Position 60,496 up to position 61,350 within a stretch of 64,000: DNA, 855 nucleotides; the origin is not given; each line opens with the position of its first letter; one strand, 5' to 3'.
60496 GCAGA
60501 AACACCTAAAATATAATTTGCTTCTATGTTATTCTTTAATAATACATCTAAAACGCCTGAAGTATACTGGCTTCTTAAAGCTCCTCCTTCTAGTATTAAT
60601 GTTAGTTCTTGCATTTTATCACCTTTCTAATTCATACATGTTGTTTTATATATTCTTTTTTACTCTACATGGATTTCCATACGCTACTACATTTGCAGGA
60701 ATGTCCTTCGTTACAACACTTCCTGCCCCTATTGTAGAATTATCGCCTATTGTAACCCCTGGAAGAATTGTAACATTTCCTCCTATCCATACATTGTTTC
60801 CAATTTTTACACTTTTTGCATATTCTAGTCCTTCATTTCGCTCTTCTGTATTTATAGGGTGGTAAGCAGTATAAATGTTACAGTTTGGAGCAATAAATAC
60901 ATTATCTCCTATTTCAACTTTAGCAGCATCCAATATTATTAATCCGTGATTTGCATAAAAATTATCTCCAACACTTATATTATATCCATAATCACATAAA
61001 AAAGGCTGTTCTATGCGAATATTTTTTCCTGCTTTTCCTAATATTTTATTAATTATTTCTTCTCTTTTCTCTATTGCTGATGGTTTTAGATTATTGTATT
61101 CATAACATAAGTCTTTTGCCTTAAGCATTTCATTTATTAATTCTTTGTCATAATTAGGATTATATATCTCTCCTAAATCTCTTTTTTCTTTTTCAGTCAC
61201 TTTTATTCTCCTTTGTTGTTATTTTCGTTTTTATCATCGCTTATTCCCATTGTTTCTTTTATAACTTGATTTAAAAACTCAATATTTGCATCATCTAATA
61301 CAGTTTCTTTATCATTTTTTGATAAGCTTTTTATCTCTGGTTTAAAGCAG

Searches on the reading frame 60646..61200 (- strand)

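Call 87: search_protein_families(library=ncbifam, proteins=[window:60646-61200:-], max_evalue=0.000001)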
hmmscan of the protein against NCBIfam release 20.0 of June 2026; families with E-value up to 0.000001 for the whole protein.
window:60646-61200:- (184 aa): 34 families (the best 25 are shown)
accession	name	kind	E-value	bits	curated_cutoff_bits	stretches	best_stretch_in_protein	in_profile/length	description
NF007499.0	PRK10092.1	equivalog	1.8e-60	203.8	314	1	2-183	3-182/183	maltose O-acetyltransferase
NF007076.0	PRK09527.1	equivalog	1.4e-57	194.4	347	1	18-184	19-185/203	galactoside O-acetyltransferase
NF007797.0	PRK10502.1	subfamily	8.5e-24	84.2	192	1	54-182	52-177/183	WcaF family extracellular polysaccharide biosynthesis acetyltransferase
NF038307.1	EPS_acetyl_HpsU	equivalog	1.2e-20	73.9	305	1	45-182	42-176/178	hormogonium polysaccharide biosynthesis acetyltransferase HpsU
NF007240.0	PRK09677.1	equivalog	3.8e-20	72.2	243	1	74-182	65-182/192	putative lipopolysaccharide biosynthesis O-acetyl transferase WbbJ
TIGR03570.1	NeuD_NnaD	subfamily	2.8e-18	66.2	160.8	1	71-179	96-202/202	NeuD/PglB/VioB family sugar acetyltransferase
NF041874.1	EPS_EpsC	equivalog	1e-16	61.1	150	1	72-182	65-165/168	serine O-acetyltransferase EpsC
NF058585.1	HptprglPActTf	PfamEq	1.2e-16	60.7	300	1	94-180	77-156/172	heptaprenylglyceryl phosphate O-acetyltransferase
TIGR04008.1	WcaF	equivalog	1.9e-16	60.5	326.3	1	53-182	49-176/180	colanic acid biosynthesis acetyltransferase WcaF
NF000311.1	Vat_ABCDEFH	equivalog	1e-15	57.8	300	1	123-182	103-162/201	Vat family streptogramin A O-acetyltransferase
TIGR03308.1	phn_thr-fam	hypoth_equivalog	2.2e-14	53.8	201.65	1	57-181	28-159/204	phosphonate metabolim protein, transferase hexapeptide repeat family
NF000147.1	stregram_VatF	exception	2.5e-14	53.3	400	1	106-183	97-173/221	streptogramin A O-acetyltransferase Vat(F)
NF000097.1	stregram_VatC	exception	7.9e-13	48.8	425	1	123-182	111-170/212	streptogramin A O-acetyltransferase Vat(C)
TIGR01853.1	lipid_A_lpxD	equivalog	9.1e-13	47.8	242.5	1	128-182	252-306/325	UDP-3-O-(3-hydroxymyristoyl)glucosamine N-acyltransferase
TIGR03532.1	DapD_Ac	equivalog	3.6e-12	46.4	231.75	1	128-184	158-214/231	2,3,4,5-tetrahydropyridine-2,6-dicarboxylate N-acetyltransferase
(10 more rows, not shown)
